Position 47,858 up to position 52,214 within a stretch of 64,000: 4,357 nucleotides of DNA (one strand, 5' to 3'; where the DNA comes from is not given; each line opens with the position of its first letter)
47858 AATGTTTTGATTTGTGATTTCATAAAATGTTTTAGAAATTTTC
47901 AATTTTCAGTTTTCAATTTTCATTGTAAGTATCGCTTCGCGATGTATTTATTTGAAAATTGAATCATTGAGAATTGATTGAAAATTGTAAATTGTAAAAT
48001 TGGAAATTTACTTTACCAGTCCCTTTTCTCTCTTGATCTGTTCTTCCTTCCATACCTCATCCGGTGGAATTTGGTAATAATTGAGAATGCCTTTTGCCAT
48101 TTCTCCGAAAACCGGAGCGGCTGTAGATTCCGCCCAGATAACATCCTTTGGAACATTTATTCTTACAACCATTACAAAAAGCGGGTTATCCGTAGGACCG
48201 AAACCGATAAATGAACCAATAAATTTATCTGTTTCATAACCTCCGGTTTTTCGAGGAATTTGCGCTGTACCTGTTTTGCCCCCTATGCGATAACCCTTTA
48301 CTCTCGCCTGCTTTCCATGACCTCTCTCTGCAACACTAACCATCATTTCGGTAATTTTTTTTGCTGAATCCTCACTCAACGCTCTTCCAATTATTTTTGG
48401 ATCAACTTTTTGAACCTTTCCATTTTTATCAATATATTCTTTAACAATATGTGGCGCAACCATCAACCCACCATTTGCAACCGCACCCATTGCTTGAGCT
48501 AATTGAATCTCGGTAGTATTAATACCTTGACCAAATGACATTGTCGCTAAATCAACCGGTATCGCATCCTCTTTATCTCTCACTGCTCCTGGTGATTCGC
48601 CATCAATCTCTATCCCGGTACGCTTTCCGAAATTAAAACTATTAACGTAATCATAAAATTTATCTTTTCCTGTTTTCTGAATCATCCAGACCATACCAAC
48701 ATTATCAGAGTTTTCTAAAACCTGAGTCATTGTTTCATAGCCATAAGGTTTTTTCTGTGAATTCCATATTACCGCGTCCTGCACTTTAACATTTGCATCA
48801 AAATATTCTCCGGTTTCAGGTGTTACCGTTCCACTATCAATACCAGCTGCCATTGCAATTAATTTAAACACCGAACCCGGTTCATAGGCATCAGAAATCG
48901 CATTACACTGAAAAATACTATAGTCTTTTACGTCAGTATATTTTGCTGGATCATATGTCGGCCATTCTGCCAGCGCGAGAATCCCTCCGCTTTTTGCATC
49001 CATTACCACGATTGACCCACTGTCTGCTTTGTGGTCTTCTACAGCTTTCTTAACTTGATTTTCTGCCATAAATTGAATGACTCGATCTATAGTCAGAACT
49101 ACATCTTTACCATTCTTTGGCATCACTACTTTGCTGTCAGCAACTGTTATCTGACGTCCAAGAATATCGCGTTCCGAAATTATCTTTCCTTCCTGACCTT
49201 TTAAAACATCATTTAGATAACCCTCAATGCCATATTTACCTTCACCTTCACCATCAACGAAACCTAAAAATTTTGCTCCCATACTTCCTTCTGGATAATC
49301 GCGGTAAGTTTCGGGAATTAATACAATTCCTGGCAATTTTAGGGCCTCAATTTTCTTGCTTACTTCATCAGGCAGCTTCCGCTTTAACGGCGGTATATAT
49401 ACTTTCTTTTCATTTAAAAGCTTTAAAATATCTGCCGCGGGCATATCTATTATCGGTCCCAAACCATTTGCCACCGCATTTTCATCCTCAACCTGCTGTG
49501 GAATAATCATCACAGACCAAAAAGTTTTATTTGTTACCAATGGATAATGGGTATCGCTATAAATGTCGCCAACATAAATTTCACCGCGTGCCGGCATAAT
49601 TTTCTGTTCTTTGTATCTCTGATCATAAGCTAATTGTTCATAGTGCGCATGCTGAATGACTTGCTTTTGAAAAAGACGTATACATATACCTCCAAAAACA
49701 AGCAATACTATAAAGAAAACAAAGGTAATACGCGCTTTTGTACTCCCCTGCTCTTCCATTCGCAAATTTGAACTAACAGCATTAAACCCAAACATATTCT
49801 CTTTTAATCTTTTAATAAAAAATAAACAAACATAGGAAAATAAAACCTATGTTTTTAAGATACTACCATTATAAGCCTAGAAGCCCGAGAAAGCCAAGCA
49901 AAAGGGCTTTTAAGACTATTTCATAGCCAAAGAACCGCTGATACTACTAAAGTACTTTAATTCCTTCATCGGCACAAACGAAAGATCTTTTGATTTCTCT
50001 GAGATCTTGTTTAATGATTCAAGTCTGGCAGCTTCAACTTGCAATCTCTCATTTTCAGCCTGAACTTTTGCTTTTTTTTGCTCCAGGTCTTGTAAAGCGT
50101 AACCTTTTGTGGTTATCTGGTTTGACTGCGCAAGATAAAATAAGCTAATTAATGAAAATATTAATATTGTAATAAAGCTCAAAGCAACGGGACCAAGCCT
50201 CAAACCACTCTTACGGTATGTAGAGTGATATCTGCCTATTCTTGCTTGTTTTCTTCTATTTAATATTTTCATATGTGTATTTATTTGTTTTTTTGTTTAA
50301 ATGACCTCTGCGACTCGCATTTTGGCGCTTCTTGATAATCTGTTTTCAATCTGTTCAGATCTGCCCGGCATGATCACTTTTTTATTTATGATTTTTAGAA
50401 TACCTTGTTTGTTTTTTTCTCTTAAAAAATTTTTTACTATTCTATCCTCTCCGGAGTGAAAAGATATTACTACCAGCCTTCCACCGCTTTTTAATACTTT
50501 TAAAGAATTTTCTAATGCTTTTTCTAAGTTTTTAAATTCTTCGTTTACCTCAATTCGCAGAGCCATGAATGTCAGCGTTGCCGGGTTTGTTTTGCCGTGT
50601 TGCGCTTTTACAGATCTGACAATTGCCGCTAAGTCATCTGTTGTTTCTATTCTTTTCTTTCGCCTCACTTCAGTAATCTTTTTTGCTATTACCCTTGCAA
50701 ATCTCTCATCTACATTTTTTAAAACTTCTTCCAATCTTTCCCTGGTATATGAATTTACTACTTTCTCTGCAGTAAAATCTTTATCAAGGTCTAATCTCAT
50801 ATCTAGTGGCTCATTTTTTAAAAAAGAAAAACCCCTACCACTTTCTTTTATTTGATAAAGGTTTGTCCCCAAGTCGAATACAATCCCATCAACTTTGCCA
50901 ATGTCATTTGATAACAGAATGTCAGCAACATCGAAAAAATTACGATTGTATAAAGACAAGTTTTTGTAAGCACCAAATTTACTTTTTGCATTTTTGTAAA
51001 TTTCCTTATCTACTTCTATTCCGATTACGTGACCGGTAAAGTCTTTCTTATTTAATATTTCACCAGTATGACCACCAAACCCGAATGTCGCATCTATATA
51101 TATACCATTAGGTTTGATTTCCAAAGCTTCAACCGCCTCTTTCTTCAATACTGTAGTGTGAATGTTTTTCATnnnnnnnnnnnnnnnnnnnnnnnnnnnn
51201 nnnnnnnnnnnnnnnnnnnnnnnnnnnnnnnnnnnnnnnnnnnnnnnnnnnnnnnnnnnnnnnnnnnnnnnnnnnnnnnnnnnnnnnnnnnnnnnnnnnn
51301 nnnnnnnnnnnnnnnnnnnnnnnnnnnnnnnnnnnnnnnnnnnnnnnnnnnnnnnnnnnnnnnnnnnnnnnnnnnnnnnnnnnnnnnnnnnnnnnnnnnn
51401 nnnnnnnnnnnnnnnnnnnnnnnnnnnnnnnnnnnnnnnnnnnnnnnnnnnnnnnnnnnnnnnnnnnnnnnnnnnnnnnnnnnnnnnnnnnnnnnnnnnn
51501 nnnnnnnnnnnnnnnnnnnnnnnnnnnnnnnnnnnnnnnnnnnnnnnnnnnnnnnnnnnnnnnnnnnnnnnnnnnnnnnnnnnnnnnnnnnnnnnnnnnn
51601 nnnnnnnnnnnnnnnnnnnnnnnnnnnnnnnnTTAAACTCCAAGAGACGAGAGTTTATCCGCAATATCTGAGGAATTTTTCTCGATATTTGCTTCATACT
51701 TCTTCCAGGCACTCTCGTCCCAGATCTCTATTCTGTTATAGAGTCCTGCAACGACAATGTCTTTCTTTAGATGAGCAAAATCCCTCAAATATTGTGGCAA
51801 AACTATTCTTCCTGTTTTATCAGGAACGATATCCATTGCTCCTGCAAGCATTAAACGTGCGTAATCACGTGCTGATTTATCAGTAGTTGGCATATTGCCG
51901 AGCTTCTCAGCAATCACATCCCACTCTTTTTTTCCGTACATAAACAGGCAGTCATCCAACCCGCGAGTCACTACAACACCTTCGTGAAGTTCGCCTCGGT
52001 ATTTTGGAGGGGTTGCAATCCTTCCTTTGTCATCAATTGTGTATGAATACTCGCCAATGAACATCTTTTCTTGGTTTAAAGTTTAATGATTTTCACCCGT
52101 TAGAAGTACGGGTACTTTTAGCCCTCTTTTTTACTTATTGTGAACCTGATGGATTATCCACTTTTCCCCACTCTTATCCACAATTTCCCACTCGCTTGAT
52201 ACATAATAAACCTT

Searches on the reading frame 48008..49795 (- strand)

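Call 6: search_protein_families(library=pfam, proteins=[window:48008-49795:-], max_evalue=0.001)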
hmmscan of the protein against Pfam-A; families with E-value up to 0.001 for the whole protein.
window:48008-49795:- (595 aa): 2 families
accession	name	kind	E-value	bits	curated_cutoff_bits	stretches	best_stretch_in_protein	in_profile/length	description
PF00905.27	Transpeptidase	-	1.1e-73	248.5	22.1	1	260-565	1-296/299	Penicillin binding protein transpeptidase domain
PF03717.20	PBP_dimer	-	2.7e-17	64.2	24.4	1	76-217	7-177/180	Penicillin-binding Protein dimerisation domain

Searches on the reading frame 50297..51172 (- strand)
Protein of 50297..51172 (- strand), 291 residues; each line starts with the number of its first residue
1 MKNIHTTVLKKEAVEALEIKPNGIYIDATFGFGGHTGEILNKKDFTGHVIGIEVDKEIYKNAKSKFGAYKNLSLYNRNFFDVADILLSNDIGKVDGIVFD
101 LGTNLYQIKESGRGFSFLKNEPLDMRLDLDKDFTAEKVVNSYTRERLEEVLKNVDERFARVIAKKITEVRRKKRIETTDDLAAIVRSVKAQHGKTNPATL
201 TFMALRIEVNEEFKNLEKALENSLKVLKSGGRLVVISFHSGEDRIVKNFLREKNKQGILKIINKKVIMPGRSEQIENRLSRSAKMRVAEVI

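Call 6: search_protein_families(library=pfam, proteins=[window:50297-51172:-], max_evalue=0.001)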
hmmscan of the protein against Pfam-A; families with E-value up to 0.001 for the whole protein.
window:50297-51172:- (291 aa): 2 families
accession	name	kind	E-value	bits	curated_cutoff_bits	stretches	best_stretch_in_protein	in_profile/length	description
PF01795.25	Methyltransf_5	-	8.4e-91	305.1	27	1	4-290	3-308/309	MraW methylase family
PF13847.12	Methyltransf_31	-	0.00063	19.9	27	0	33-239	15-113/145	Methyltransferase domain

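Call 16: find_related_loci(query=window:50297-51172:-, collection=genome_contigs, flank=10000)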
Query window:50297-51172:- (291 aa) in genome_contigs; peptide patterns used: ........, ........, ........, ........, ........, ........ (x = any residue, [..] = any of these).
177 stretches matched a pattern; 2 encode a relative of the query (tblastn E <= 1e-3); 2 distinct loci.
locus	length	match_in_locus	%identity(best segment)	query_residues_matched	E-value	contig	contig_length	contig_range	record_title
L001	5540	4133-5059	41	4-289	9e-64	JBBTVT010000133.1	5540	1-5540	MAG: Patescibacteria group bacterium isolate H43-bin147_1 H43_bin147_1_000000000133, whole genome shotgun sequence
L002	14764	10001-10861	38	3-289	3e-51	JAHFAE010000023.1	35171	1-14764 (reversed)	MAG: Oligoflexia bacterium isolate nzgw168 NODE_1385_length_35172_cov_3.272945, whole genome shotgun sequence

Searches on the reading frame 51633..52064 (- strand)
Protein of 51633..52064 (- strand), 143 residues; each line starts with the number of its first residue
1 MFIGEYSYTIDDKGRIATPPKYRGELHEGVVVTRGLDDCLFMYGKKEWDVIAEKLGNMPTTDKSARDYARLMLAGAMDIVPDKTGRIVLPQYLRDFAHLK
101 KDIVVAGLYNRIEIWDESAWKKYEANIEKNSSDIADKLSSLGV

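Call 5: search_protein_families(library=pfam, proteins=[window:51633-52064:-], max_evalue=0.01)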
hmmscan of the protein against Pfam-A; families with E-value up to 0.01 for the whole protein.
window:51633-52064:- (143 aa): 1 family
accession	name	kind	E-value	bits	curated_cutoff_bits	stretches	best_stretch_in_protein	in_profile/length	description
PF02381.23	MraZ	-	1e-37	128.3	23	2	72-135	1-65/72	MraZ protein, putative antitoxin-like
